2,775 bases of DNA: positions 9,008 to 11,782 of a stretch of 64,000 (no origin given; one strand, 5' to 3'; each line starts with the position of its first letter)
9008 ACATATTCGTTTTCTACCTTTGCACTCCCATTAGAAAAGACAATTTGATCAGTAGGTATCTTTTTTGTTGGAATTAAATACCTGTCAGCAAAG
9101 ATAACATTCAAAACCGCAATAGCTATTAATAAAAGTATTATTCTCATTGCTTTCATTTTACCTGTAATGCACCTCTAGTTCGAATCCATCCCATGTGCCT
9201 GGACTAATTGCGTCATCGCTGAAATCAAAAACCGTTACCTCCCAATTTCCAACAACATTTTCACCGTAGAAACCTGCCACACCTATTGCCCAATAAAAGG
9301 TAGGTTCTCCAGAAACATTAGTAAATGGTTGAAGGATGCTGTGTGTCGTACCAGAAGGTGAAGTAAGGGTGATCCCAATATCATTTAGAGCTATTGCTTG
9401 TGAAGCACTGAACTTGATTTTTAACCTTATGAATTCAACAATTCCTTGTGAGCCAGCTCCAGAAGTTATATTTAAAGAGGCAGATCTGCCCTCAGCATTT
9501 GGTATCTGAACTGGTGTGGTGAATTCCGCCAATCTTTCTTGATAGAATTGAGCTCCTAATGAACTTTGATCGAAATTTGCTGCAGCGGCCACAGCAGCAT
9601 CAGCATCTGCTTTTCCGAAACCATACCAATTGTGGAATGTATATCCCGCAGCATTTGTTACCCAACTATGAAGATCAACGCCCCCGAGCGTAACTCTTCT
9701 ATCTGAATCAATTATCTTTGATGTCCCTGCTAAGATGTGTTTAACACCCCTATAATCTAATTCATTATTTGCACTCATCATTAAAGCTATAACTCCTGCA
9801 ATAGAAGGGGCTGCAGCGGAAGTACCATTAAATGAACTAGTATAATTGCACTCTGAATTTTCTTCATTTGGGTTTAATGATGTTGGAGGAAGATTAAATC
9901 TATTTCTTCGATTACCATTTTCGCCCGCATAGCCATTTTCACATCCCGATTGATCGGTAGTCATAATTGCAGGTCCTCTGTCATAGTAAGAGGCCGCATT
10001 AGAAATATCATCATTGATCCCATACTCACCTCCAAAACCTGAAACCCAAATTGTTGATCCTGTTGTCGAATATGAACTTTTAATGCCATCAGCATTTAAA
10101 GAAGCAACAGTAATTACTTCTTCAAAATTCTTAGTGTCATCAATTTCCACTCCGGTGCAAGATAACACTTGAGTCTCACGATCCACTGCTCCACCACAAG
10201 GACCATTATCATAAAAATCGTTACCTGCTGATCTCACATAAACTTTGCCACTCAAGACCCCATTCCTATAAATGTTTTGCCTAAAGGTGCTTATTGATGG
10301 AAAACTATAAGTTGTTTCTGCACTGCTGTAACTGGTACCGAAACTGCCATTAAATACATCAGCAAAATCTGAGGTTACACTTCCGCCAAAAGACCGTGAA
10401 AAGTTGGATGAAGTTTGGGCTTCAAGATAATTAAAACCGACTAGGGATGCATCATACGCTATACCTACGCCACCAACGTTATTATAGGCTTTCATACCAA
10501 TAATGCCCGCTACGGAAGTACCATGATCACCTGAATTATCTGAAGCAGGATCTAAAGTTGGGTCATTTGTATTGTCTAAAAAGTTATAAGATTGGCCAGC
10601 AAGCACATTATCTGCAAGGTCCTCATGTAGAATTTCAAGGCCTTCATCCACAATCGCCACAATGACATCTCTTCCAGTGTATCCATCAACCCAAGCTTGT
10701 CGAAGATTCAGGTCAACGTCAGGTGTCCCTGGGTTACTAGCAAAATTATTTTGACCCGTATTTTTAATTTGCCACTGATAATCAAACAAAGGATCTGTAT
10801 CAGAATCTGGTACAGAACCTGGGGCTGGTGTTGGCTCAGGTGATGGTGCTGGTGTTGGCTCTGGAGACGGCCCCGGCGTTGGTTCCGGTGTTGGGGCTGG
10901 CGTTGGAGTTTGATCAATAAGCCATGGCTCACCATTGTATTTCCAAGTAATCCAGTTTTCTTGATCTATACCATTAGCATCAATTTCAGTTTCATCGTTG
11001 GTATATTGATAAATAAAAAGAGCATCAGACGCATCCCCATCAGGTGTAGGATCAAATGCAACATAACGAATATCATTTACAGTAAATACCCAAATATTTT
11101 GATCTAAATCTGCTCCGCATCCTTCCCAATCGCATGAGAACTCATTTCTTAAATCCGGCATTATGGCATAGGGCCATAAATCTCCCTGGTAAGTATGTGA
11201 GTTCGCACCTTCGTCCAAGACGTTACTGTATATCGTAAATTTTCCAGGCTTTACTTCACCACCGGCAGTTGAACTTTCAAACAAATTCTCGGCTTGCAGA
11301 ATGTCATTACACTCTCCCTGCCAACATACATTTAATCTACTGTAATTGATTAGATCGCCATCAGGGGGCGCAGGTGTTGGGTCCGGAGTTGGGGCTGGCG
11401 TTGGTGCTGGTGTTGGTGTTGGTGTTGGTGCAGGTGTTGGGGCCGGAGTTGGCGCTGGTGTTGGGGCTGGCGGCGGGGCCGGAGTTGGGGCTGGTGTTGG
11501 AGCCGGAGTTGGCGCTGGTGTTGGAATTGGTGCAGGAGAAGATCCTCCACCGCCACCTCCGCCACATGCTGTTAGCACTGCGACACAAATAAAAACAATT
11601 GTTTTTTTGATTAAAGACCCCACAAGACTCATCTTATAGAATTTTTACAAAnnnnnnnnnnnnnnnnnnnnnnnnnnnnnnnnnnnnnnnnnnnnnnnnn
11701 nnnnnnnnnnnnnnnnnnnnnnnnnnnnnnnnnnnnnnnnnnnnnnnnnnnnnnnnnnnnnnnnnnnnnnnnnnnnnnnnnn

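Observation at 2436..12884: Three unrelated enzymes share one leader module: lipobox Cys + exactly seven Gly + (Pro-Ala-Pro-Thr)n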

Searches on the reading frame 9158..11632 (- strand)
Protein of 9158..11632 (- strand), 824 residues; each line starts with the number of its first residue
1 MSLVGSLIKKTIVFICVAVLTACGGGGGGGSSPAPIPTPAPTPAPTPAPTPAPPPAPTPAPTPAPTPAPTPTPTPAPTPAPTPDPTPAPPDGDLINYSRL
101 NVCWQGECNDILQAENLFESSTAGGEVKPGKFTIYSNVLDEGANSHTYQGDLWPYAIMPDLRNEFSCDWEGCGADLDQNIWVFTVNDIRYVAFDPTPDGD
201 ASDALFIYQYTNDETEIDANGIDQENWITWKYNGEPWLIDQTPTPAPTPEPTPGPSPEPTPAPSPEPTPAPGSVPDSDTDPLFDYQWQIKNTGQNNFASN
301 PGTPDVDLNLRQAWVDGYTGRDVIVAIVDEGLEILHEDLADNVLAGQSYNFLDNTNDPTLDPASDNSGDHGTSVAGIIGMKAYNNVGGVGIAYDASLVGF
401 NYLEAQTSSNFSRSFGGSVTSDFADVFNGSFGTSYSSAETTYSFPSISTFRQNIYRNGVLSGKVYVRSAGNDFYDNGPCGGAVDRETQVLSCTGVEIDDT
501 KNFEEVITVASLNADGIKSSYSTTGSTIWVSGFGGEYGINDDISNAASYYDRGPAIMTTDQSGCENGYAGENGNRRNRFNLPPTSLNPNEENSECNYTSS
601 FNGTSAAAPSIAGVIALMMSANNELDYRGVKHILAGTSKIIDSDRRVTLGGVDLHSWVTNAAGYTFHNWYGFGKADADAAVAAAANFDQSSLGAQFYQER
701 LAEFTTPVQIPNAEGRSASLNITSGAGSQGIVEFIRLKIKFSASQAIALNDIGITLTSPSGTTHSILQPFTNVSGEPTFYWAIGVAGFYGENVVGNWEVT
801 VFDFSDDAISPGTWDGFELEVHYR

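Call 6: search_protein_families(library=pfam, proteins=[window:9158-11632:-], max_evalue=0.01)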
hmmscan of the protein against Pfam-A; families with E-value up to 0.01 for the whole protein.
window:9158-11632:- (824 aa): 3 families
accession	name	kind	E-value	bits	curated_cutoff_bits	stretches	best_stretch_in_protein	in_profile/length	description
PF00082.27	Peptidase_S8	-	5.8e-31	108.3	21.8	1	320-673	1-288/288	Subtilase family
PF01483.27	P_proprotein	-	3.1e-07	30.8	21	1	749-819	15-84/86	Proprotein convertase P-domain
PF05887.16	Trypan_PARP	-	0.0019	18.6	100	1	241-273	81-113/134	Procyclic acidic repetitive protein (PARP)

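Call 7: search_protein_families(library=ncbifam, proteins=[window:9158-11632:-], max_evalue=0.01)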
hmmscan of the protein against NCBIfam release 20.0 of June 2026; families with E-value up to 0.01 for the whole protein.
window:9158-11632:- (824 aa): 4 families
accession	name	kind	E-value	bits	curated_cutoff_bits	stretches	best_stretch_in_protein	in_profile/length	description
TIGR03921.1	T7SS_mycosin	equivalog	5.1e-18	65.3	278.75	2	308-533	1-203/353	type VII secretion-associated serine protease mycosin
NF033595.1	denti_PrtP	equivalog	1.5e-10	40.3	300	2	317-408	186-289/606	dentilisin complex serine proteinase subunit PrtP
NF037973.1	metallo_SslE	exception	2.7e-08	31.7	3000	1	15-88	16-89/1519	lipoprotein metalloprotease SslE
NF033845.1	MSCRAMM_ClfB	exception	0.0029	15.6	999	1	240-280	545-585/871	MSCRAMM family adhesin clumping factor ClfB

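Call 8: find_encoding_contigs(protein=window:9158-11632:-, flank=10000, max_places=6)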
Protein window:9158-11632:- (824 aa): no gene with exactly this product is on record in the collection.

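Call 11: find_homologous_proteins(query=window:9161-11632:-, max_evalue=1e-10)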
Query window:9161-11632:- (824 aa): 37 proteins with E <= 1e-10 among 8000 candidates.
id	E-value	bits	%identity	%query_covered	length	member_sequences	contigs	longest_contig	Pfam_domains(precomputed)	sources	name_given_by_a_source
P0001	0.0e+0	1623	99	86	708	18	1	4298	PF01483.28,PF00082.28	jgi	jgi:subtilisin family serine protease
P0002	0.0e+0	1388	80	89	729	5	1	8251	PF01483.28,PF00082.28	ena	-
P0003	0.0e+0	1384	87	83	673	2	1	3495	PF01483.28,PF00082.28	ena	-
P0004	0.0e+0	1342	77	88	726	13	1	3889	PF01483.28,PF00082.28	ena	-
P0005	0.0e+0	1320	79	87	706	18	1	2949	PF00082.28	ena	-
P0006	0.0e+0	1318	77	88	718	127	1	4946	PF01483.28,PF00082.28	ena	-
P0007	0.0e+0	1016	89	61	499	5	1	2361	PF01483.28,PF00082.28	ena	-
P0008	2.0e-290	984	86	61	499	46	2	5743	PF01483.28,PF00082.28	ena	-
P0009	1.5e-91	326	38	64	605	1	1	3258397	PF01483.28,PF00082.28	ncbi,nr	ncbi:S8 family serine peptidase [Variovorax terrae]|nr:S8 family serine peptidase [Variovorax terrae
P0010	3.4e-75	272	35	67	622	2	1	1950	PF01483.28,PF00082.28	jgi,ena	jgi:subtilisin family serine protease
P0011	1.1e-74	270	37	65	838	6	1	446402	PF01483.28,PF00082.28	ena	-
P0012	1.6e-74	270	34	66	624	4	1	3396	PF01483.28,PF00082.28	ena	-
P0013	1.1e-67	247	36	64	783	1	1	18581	PF00801.27,PF17963.8,PF00082.28,PF18911.7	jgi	jgi:subtilisin family serine protease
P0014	1.1e-66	244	35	64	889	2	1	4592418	PF17963.8,PF01483.28,PF00082.28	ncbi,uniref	ncbi:S8 family serine peptidase [Microbulbifer sp. CnH-101-G]|uniref:S8 family serine peptidase n=1 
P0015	6.4e-66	241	36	63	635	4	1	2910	PF00082.28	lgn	-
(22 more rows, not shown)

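Call 13: find_encoding_contigs(protein=P0002, flank=10000, max_places=4)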
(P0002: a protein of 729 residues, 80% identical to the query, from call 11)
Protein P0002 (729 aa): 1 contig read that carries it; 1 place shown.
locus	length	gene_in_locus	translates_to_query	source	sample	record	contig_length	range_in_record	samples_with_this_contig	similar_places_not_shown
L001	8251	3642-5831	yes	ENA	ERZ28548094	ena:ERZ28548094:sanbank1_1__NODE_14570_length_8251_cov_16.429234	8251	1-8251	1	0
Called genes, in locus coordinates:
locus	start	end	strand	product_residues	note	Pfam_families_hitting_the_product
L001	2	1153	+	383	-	?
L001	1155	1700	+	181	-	-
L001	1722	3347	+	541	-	PF04389:Peptidase_M28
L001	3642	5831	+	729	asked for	PF00082:Peptidase_S8, PF01483:P_proprotein (faint)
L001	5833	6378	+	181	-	-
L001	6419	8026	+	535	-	PF04389:Peptidase_M28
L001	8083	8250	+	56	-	?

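Call 14: find_encoding_contigs(protein=P0006, flank=10000, max_places=6)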
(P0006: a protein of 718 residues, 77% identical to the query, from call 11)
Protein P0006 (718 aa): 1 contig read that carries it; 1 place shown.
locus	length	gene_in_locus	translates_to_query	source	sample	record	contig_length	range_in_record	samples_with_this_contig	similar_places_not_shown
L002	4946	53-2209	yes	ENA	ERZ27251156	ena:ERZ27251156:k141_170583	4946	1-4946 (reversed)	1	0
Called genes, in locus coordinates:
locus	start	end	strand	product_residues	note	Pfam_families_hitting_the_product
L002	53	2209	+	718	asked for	PF00082:Peptidase_S8, PF01483:P_proprotein (weak)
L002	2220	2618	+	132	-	-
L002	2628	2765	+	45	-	-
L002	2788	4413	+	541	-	PF04389:Peptidase_M28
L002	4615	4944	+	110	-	?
